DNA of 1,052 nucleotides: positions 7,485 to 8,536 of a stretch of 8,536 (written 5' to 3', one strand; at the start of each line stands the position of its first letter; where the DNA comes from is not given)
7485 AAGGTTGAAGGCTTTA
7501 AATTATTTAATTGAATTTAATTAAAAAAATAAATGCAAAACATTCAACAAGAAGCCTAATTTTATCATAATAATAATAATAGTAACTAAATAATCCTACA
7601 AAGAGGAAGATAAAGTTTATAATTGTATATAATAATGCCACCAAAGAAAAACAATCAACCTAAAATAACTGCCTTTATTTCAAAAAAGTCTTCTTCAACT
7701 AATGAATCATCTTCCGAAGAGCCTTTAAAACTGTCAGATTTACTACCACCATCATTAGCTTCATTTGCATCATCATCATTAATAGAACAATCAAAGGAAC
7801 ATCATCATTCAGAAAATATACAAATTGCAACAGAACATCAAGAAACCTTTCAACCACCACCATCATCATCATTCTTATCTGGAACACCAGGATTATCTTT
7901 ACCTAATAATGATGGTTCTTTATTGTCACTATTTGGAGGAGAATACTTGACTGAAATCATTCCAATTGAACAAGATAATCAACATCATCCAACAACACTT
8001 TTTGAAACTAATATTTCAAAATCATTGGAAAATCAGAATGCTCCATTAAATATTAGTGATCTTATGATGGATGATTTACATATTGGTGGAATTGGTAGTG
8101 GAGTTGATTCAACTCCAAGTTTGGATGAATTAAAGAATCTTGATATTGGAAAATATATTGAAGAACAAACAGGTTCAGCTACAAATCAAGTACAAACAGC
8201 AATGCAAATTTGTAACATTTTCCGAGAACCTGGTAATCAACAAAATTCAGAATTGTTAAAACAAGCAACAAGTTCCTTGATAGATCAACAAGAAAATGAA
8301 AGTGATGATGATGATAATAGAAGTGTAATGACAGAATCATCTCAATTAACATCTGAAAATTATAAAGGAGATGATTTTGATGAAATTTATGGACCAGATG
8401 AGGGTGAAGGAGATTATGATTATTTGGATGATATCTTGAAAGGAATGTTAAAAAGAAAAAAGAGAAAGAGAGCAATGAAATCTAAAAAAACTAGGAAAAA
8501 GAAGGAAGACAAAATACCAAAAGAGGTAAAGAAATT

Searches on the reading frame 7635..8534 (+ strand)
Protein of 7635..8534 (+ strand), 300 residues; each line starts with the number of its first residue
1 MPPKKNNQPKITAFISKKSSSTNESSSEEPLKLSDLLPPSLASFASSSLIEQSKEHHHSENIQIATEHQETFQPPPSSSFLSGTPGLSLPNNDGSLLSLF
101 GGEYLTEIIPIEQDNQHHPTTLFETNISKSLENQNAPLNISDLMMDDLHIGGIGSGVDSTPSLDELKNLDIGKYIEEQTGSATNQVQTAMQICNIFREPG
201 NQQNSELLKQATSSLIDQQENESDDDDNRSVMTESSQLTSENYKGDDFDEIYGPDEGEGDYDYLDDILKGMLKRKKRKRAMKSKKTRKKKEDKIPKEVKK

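Call 4: search_protein_families(library=pfam, proteins=[window:7635-8534:+], max_evalue=1)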
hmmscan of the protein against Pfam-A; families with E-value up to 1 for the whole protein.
window:7635-8534:+ (300 aa): 1 family
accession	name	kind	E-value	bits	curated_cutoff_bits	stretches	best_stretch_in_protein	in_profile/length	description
PF24845.1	DUF7721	-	0.2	12.8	27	1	199-241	13-56/84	Domain of unknown function (DUF7721)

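Call 6: find_homologous_proteins(query=window:7635-8534:+, max_evalue=0.01)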
Query window:7635-8534:+ (300 aa): 1 proteins with E <= 0.01 among 1589 candidates.
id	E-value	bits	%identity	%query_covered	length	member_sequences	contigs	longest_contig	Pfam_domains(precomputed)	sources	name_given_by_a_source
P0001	1.1e-187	640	100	99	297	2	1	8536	-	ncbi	ncbi:predicted protein, partial [Naegleria gruberi]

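Call 15: search_protein_representatives(protein=window:7635-8534:+)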
Query: 300 residues. Proteins with E-value up to 0.001 (for the whole library): 3; up to 1e-10: 3; up to 1e-30: 2. The best 3 are listed.
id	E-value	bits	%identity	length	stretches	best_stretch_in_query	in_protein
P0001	3.5e-188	640.4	100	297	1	1-297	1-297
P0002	6.9e-35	137.5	59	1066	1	120-299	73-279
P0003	2.6e-12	63.5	33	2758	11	87-131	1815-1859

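Call 17: search_protein_families(library=pfam, proteins=[P0002, P0003], max_evalue=0.01)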
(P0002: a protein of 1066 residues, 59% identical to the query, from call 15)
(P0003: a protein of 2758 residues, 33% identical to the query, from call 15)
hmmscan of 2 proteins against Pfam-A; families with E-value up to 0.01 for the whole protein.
P0002 (1066 aa): 24 families
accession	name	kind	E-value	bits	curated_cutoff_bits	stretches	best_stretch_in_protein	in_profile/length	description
PF13181.12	TPR_8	-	1.6e-24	84.4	25.7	2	312-335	1-24/34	Tetratricopeptide repeat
PF07719.23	TPR_2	-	2.3e-24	83.9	27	1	312-344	1-33/34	Tetratricopeptide repeat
PF14559.12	TPR_19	-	1.7e-22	79.9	25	3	574-623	6-55/68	Tetratricopeptide repeat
PF13424.12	TPR_12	-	4e-21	75.4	30.1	2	996-1053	5-61/77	Tetratricopeptide repeat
PF13176.12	TPR_7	-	4.1e-17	61.2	27.9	0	996-1025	1-30/36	Tetratricopeptide repeat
PF00515.34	TPR_1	-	2e-16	59.5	27.8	2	995-1025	2-32/34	Tetratricopeptide repeat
PF13428.12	TPR_14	-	4.8e-16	58.1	23.5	0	559-601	1-43/44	Tetratricopeptide repeat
PF13431.12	TPR_17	-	1.3e-15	56.7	24.4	1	301-333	2-34/34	Tetratricopeptide repeat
PF13174.12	TPR_6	-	2.3e-13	50.3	26.3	0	389-412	9-32/33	Tetratricopeptide repeat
PF12895.13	ANAPC3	-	3.3e-13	50.1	27.2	1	365-440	8-82/82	Anaphase-promoting complex, cyclosome, subunit 3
PF13432.12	TPR_16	-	7e-11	42.8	32.7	0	987-1026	27-63/65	Tetratricopeptide repeat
PF23914.1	TPR_CcmH_CycH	-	1.8e-09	38.1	42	1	343-438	47-145/158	Cytochrome c-type biogenesis protein H TPR domain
PF20225.4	DUF6584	-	2.9e-08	34.4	27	0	381-433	4-56/171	Family of unknown function (DUF6584)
PF13414.12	TPR_11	-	3.8e-08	33.3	26.8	0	294-326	10-42/42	TPR repeat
PF13371.12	TPR_9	-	8.8e-08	32.5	35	0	293-333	10-50/73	Tetratricopeptide repeat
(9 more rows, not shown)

P0003 (2758 aa): 4 families
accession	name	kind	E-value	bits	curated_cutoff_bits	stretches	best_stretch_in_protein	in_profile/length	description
PF02368.24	Big_2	-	8.4e-48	160.7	22.8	13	466-512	27-72/79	Bacterial Ig-like domain (group 2)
PF08301.18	HCV_NS5a_1b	-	1.7e-07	32.2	27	0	1834-1864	24-54/102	Hepatitis C virus non-structural 5a domain 1b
PF22359.2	Big-like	-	7.6e-05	23.3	27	1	575-606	2-33/48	Bacterial Ig-like domain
PF07679.22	I-set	-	0.0074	16.8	23.7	0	315-340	63-88/90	Immunoglobulin I-set domain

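Call 18: search_solved_structures(query=P0002, max_evalue=0.001, show_alignments=2)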
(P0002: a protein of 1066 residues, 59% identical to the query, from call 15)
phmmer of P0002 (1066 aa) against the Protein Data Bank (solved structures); distinct sequences matched with E-value up to 0.001: 45.
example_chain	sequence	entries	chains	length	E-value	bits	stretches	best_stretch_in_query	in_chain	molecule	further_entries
8clk_D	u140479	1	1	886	4.1e-91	309.7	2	192-619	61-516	General transcription factor 3C polypeptide 3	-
8ffz_C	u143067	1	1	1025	2e-47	165.1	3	196-450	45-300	Transcription factor tau 131 kDa subunit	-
6yj6_A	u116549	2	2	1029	2.1e-47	165.1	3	196-450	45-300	Transcription factor tau 131 kDa subunit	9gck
9qhb_A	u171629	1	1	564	9e-25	90.2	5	525-617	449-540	Engineered tetratricopeptide repeat protein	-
5aio_A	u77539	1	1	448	4.8e-23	84.4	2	276-450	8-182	TRANSCRIPTION FACTOR TAU 131 KDA SUBUNIT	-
5aem_A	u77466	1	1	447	7.8e-23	83.7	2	276-450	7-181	TRANSCRIPTION FACTOR TAU 131 KDA SUBUNIT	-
8bu0_A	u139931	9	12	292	3e-14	55.3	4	525-617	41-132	Consensus tetratricopeptide repeat protein | Crystal structure of an 8-repeat consensus TPR superhelix with Zinc. | Monomer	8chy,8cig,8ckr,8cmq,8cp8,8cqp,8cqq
9qhc_A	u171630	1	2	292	3.3e-13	51.9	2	525-617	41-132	Engineered tetratricopeptide repeat protein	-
7yeh_B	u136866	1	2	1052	7.9e-12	47.3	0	296-442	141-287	UDP-N-acetylglucosamine--peptide N-acetylglucosaminyltransferase 110 kDa subunit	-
7yea_A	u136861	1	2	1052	7.9e-12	47.3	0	296-442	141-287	UDP-N-acetylglucosamine--peptide N-acetylglucosaminyltransferase 110 kDa subunit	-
7ntf_A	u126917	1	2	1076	8.4e-12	47.2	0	296-442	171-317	Isoform 1 of UDP-N-acetylglucosamine--peptide N-acetylglucosaminyltransferase 110 kDa subu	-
1w3b_A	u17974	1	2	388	1.2e-10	43.3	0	296-442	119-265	UDP-N-ACETYLGLUCOSAMINE--PEPTIDE N-ACETYLGLUCOSAMINYLTRANSFERASE 110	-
6eou_A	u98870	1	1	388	1.8e-10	42.8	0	296-442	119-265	UDP-N-acetylglucosamine--peptide N-acetylglucosaminyltransferase 110 kDa subunit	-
7obi_A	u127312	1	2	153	6.2e-10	41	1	527-617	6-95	CTPR-rv4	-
7y4i_A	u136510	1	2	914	7.5e-10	40.8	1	303-411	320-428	Probable UDP-N-acetylglucosamine--peptide N-acetylglucosaminyltransferase SPINDLY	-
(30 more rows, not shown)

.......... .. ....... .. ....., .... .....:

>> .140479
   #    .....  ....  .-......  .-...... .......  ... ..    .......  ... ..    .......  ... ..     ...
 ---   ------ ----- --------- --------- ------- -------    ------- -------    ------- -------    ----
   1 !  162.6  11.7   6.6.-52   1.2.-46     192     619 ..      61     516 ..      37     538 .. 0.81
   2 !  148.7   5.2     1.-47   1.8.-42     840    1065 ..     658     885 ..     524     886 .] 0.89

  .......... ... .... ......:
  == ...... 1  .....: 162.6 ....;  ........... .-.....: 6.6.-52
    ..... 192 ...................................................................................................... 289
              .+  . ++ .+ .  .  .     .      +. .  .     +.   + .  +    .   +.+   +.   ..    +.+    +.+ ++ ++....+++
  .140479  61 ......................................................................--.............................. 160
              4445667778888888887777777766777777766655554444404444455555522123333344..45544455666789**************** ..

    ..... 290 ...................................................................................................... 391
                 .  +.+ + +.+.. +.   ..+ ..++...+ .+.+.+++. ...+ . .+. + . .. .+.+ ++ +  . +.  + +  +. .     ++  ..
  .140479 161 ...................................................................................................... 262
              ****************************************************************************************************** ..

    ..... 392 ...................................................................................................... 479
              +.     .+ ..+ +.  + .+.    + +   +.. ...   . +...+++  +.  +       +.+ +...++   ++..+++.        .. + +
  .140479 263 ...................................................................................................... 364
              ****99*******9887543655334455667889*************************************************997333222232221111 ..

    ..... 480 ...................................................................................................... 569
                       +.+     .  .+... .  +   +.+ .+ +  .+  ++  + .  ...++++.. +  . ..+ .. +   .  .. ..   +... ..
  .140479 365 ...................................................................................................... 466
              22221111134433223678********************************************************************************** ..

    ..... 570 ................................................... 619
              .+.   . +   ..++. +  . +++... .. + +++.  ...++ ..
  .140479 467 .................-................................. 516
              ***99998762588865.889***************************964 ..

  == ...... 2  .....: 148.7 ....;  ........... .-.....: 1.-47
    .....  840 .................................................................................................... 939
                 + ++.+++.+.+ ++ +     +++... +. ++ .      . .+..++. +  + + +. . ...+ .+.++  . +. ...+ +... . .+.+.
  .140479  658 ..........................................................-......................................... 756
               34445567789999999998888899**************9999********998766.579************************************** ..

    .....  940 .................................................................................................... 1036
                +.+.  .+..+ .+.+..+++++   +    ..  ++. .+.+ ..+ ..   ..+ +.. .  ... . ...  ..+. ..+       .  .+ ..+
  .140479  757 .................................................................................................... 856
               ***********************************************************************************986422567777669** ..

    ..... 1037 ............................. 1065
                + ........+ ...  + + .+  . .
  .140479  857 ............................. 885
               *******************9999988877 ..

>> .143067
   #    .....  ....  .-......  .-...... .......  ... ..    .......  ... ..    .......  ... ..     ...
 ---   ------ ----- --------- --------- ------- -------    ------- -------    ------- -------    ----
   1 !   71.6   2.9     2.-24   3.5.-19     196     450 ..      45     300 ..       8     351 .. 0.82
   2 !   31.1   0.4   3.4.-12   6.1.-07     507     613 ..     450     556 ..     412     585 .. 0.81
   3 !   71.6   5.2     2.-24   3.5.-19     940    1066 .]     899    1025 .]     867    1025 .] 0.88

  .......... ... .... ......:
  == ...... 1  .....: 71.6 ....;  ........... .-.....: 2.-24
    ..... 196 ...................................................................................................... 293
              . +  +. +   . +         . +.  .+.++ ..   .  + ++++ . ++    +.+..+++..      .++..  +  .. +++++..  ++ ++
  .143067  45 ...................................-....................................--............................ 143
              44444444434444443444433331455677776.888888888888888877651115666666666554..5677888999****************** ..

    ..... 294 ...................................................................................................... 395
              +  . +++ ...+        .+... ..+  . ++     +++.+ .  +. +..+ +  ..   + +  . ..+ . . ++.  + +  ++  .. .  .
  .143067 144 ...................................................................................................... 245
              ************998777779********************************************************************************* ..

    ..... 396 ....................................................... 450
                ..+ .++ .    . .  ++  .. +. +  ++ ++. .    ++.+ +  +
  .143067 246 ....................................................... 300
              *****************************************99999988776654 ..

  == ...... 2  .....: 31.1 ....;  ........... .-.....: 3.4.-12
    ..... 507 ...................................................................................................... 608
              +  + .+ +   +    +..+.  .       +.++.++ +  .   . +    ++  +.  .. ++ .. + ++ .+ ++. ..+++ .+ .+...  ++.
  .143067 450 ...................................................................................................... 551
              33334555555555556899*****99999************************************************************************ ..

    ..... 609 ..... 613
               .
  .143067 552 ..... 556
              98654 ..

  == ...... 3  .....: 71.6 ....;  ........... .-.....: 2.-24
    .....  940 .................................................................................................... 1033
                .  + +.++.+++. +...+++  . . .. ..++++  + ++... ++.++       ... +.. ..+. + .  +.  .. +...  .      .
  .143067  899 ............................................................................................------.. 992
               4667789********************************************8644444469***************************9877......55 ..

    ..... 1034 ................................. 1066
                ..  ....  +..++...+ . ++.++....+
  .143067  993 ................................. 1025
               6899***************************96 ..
